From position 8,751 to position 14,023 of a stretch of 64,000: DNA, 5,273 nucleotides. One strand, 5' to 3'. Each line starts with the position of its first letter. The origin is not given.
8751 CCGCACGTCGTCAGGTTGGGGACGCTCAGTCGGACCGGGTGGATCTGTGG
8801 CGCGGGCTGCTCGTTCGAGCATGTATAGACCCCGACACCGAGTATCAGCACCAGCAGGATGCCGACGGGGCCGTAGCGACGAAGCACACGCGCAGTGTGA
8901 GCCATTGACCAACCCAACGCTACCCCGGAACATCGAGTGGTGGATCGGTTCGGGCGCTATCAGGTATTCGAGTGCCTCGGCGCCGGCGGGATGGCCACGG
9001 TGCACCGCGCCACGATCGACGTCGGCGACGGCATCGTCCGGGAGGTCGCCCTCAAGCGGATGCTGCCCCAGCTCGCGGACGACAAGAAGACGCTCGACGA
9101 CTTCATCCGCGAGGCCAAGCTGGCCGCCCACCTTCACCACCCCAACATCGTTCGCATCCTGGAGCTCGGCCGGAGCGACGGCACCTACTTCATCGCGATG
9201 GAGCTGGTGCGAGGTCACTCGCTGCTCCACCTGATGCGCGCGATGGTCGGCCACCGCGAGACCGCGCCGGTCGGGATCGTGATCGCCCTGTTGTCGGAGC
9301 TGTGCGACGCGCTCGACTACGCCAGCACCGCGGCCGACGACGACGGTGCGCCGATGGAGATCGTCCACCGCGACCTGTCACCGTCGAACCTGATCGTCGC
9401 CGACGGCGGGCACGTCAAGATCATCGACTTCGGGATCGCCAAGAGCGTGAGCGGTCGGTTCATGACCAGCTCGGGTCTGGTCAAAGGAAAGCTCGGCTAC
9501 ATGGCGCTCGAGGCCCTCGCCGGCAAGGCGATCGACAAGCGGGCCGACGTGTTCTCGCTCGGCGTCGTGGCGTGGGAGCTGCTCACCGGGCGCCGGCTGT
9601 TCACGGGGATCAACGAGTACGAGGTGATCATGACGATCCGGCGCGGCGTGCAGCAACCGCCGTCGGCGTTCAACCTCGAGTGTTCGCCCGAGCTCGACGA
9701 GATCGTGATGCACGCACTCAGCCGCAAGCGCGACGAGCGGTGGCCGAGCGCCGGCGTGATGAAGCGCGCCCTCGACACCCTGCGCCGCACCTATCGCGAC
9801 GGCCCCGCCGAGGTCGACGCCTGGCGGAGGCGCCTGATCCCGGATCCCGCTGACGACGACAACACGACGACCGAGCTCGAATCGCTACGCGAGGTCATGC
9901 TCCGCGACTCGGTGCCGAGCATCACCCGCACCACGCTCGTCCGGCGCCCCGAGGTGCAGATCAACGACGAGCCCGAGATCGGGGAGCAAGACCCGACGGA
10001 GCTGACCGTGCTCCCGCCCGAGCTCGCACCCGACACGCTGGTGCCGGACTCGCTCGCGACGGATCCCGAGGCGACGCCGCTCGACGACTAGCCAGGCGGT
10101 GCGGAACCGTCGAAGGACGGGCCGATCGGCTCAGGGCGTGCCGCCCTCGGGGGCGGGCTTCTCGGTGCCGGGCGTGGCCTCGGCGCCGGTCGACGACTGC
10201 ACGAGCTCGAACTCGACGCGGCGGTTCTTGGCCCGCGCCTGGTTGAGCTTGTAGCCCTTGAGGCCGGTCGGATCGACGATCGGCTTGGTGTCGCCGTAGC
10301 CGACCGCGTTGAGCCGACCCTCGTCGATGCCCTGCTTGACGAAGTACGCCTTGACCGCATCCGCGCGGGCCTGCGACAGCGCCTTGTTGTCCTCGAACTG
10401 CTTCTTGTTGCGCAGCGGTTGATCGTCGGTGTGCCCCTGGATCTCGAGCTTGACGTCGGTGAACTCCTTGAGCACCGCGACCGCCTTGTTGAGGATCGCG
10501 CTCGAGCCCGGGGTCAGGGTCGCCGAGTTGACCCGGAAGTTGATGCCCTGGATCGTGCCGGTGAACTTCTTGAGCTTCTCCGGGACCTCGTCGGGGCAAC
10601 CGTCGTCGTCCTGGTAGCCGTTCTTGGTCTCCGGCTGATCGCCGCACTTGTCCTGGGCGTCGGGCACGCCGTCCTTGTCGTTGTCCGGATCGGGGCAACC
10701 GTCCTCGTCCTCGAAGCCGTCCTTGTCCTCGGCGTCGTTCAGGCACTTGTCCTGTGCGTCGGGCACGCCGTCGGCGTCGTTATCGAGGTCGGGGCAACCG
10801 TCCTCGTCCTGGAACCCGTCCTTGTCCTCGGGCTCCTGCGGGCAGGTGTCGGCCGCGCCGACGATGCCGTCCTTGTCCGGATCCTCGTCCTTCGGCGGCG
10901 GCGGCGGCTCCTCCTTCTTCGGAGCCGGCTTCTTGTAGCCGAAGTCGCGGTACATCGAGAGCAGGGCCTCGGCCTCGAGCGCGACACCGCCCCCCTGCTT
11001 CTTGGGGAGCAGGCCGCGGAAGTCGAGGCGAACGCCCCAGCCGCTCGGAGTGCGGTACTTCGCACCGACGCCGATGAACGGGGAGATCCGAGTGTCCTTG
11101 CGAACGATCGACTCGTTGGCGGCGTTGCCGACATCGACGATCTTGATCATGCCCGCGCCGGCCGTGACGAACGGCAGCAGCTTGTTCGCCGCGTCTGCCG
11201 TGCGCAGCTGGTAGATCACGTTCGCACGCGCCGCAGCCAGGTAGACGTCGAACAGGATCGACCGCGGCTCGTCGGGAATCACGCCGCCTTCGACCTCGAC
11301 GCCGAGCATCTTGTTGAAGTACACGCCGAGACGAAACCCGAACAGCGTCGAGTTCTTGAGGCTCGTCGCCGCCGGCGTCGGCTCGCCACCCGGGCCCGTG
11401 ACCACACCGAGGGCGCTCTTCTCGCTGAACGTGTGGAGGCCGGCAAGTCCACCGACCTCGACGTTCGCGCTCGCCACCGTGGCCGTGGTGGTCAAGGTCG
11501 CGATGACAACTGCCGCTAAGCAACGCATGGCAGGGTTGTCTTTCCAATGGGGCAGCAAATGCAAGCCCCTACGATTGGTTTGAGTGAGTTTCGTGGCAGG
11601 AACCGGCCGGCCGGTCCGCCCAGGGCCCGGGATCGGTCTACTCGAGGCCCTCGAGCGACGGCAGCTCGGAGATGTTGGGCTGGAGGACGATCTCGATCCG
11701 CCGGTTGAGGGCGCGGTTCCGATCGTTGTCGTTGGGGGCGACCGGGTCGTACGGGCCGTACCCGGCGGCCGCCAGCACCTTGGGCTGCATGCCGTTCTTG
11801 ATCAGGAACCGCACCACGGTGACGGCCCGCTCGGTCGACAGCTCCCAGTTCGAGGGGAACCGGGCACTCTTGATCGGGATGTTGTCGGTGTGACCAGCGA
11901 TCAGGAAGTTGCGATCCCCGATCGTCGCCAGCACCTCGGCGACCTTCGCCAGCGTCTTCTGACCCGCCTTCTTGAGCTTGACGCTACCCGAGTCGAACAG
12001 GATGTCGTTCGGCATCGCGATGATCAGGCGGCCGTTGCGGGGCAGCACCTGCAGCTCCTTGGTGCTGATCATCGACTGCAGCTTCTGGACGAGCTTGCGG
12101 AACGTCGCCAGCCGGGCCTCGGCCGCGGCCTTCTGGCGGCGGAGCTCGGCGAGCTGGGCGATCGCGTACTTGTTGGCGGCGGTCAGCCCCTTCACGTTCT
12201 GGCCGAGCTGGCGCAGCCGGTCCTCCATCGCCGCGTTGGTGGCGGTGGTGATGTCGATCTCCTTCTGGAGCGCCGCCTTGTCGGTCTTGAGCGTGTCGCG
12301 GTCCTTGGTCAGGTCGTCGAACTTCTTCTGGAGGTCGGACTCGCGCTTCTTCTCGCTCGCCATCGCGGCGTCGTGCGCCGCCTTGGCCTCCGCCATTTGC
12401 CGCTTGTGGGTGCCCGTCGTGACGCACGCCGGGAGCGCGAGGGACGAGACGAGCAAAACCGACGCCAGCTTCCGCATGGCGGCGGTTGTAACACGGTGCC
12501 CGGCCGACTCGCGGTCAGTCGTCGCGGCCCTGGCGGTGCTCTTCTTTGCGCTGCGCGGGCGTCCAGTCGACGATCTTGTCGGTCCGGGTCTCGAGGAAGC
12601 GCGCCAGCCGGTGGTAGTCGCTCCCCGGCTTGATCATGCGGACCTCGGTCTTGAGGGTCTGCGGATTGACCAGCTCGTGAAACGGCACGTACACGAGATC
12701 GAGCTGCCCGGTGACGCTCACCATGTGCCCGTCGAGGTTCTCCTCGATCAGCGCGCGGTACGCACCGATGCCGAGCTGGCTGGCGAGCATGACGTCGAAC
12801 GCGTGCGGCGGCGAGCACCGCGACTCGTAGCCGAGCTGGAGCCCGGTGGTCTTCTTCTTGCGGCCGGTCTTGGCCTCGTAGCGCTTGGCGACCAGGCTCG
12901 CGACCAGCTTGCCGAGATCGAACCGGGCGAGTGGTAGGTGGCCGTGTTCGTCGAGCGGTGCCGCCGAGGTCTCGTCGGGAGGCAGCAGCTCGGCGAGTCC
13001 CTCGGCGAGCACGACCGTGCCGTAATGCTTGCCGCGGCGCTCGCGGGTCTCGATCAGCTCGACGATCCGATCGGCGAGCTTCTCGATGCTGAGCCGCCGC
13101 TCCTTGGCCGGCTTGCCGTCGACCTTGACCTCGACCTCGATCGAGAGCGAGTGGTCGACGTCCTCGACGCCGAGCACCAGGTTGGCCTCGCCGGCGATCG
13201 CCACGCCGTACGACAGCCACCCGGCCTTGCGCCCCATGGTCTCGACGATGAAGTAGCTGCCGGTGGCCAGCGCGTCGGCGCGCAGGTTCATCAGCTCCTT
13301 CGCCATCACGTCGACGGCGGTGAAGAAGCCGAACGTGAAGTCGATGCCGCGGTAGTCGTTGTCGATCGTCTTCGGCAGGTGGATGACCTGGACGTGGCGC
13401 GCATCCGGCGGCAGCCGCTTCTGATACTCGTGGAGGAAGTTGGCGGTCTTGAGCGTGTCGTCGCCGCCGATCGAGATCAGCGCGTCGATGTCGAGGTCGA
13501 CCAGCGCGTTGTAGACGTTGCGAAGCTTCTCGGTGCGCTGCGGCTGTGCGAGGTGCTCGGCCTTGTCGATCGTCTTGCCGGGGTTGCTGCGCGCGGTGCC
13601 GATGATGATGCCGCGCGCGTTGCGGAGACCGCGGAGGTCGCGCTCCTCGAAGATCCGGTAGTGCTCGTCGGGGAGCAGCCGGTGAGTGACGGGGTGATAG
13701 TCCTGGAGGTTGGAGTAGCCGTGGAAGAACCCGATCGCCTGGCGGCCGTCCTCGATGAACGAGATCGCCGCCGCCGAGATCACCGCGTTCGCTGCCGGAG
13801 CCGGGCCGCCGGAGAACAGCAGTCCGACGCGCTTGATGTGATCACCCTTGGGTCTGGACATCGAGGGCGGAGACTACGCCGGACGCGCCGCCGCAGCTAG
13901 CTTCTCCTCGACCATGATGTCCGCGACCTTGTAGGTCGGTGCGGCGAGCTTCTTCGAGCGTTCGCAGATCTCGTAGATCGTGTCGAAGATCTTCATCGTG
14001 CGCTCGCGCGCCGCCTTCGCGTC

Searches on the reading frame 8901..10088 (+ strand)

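Call 108: search_protein_families(library=pfam, proteins=[window:8901-10088:+], max_evalue=0.001)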
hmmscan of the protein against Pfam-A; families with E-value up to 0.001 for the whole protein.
window:8901-10088:+ (396 aa): 4 families
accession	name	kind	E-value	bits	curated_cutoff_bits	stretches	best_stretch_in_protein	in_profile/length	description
PF00069.31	Pkinase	-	9e-37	127.3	31.7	1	20-284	1-255/263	Protein kinase domain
PF07714.23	PK_Tyr_Ser-Thr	-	3.4e-35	122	23.1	1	24-280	5-248/258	Protein tyrosine and serine/threonine kinase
PF03109.22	ABC1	-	9.5e-06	25.4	22.9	0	153-187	187-221/244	ABC1 atypical kinase-like domain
PF01636.29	APH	-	2.9e-05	24.4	23.2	0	149-180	165-197/239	Phosphotransferase enzyme family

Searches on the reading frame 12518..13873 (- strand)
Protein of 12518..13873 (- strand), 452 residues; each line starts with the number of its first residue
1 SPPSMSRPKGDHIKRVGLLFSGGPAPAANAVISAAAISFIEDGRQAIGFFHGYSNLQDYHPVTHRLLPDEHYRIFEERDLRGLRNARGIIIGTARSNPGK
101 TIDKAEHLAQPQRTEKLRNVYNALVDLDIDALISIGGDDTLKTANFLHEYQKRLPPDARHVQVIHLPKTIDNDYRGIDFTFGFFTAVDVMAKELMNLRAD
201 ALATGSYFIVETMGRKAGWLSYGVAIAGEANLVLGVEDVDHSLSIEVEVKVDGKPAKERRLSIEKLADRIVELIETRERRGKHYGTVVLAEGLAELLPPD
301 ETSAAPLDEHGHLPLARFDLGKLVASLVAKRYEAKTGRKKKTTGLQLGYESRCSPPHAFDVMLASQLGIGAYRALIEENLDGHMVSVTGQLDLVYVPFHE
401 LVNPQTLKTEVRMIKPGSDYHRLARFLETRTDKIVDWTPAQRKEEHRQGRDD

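Call 108: search_protein_families(library=pfam, proteins=[window:12518-13873:-], max_evalue=0.001)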
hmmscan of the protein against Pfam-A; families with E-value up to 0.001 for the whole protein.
window:12518-13873:- (452 aa): 1 family
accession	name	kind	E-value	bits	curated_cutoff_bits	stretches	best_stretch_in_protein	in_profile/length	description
PF00365.25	PFK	-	8.2e-54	183.3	30.9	1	15-374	1-276/277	Phosphofructokinase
